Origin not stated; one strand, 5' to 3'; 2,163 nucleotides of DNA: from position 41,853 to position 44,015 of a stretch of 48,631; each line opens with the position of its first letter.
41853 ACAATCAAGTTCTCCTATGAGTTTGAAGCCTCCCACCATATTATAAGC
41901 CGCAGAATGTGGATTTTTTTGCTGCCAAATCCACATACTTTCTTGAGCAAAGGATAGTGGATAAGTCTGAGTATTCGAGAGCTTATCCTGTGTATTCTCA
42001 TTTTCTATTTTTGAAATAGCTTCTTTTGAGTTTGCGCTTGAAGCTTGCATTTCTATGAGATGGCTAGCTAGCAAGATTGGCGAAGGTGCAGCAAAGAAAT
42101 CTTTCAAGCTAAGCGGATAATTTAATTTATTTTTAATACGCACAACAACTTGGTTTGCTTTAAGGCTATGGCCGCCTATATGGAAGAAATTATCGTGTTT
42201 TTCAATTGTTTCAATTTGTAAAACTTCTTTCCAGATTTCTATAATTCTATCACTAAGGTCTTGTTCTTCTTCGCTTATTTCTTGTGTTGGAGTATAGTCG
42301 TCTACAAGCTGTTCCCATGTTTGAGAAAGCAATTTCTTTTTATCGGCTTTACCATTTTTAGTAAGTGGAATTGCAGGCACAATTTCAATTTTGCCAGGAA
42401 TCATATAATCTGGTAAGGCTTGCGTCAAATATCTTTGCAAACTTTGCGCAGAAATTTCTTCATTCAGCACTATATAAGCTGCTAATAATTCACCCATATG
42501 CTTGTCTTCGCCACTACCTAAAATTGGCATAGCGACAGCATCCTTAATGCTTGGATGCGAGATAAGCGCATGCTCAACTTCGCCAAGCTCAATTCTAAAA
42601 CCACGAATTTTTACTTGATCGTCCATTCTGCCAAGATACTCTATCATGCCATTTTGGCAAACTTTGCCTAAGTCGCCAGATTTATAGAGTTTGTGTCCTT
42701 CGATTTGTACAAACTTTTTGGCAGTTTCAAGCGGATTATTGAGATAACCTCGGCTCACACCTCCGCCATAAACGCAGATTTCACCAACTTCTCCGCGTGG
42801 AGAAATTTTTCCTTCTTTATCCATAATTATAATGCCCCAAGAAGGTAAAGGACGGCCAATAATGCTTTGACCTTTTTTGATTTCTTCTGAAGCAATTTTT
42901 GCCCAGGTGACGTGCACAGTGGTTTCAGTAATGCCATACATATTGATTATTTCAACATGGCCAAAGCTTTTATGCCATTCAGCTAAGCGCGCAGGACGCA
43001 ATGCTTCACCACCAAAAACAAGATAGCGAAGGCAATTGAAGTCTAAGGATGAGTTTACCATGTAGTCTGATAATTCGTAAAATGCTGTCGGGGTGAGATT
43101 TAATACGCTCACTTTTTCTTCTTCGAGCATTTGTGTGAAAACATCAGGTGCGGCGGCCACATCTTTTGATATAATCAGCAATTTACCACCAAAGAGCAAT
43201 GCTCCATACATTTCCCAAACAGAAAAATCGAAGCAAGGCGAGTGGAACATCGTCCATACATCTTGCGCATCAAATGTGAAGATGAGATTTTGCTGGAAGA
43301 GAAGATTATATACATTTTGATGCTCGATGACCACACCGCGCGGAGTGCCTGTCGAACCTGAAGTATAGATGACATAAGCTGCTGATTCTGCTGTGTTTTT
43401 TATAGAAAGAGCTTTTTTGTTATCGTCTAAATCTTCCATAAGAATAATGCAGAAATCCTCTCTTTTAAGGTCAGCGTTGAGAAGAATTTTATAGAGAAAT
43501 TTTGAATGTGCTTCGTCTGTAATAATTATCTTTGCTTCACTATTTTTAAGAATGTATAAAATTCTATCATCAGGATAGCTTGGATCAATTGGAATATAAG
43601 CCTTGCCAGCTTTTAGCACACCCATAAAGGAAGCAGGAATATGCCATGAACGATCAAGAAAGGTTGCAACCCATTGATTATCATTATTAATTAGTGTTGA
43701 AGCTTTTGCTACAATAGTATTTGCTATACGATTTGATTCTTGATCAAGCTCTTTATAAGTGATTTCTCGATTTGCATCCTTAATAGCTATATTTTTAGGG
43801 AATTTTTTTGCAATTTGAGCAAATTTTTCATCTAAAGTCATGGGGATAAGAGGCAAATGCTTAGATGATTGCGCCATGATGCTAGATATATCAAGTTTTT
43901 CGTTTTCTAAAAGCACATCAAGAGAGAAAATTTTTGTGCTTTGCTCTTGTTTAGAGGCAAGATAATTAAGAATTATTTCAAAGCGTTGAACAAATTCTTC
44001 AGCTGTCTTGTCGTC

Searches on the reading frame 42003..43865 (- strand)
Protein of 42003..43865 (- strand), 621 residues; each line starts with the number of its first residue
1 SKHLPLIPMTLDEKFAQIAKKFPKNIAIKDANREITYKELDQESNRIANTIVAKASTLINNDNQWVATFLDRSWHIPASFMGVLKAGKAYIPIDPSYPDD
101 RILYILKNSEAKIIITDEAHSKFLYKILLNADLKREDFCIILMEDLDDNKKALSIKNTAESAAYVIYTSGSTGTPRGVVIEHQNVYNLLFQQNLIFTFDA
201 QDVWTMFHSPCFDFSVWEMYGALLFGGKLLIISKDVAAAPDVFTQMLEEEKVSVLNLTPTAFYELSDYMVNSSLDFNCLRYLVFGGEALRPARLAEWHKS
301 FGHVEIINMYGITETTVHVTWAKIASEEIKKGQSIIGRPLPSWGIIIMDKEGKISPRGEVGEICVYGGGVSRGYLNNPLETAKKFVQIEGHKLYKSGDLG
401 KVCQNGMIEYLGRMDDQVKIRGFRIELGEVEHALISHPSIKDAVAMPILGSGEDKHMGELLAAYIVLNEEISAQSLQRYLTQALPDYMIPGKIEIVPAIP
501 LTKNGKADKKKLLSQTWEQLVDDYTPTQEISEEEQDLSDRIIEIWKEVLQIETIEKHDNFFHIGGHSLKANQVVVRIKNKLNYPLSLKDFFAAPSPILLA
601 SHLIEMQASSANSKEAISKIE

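Call 37: search_protein_families(library=ncbifam, proteins=[window:42003-43865:-], max_evalue=0.00001)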
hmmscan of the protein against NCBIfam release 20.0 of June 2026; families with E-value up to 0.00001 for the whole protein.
window:42003-43865:- (621 aa): 103 families (the best 25 are shown)
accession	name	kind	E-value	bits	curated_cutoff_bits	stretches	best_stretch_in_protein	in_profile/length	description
TIGR01733.1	AA-adenyl-dom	subfamily_domain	1.9e-119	399.1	317.4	1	36-445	1-409/409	amino acid adenylation domain-containing protein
NF047350.1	aureusi_NRPS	equivalog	5e-119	398.5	2500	1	10-610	414-982/2373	aureusimine non-ribosomal peptide synthetase AusA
NF004282.0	PRK05691.1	subfamily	4.4e-110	368.2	4090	1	14-613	3725-4318/4334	non-ribosomal peptide synthase/polyketide synthase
NF041803.1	NRPS_SolG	exception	6.9e-100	335.2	2200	1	14-606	566-1158/1163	solanimycin non-ribosomal peptide synthetase SolG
NF038078.1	NRPS_MxcG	equivalog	3.5e-99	332.7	2300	1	8-613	455-1051/1442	myxochelin non-ribosomal peptide synthetase MxcG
NF003417.0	PRK04813.1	subfamily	8.4e-99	331.4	476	1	13-515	7-502/505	D-alanine--poly(phosphoribitol) ligase subunit DltA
TIGR01734.1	D-ala-DACP-lig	equivalog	2.5e-92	310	559.85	1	13-515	4-501/504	D-alanine--poly(phosphoribitol) ligase subunit DltA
NF004837.0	PRK06187.1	subfamily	2.2e-79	267.1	476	1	8-519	7-525/531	long-chain-fatty-acid--CoA ligase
NF007605.2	PRK10252.1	equivalog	1.1e-75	255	2400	1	9-583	454-1021/1292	enterobactin non-ribosomal peptide synthetase EntF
TIGR03443.1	alpha_am_amid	equivalog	3.2e-66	223.6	1030.1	4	158-387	413-648/1390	L-aminoadipate-semialdehyde dehydrogenase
TIGR03098.1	ligase_PEP_1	hypoth_equivalog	1.1e-62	212.1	592.35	1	15-512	6-514/517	acyl-CoA ligase (AMP-forming), exosortase A system-associated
NF052269.1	Staph_lig_FadD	equivalog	2.5e-52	177.9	650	1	24-515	15-492/499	long-chain-fatty-acid--CoA ligase FadD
TIGR02275.1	DHB_AMP_lig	equivalog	1e-49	169.2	723.55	1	10-512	24-525/526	(2,3-dihydroxybenzoyl)adenylate synthase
NF006181.0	PRK08314.1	subfamily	2.4e-49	168.1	705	2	140-516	184-554/563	long-chain-fatty-acid--CoA ligase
NF004822.0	PRK06178.1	equivalog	7.7e-49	166.7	782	2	141-516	193-567/571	acyl-CoA synthetase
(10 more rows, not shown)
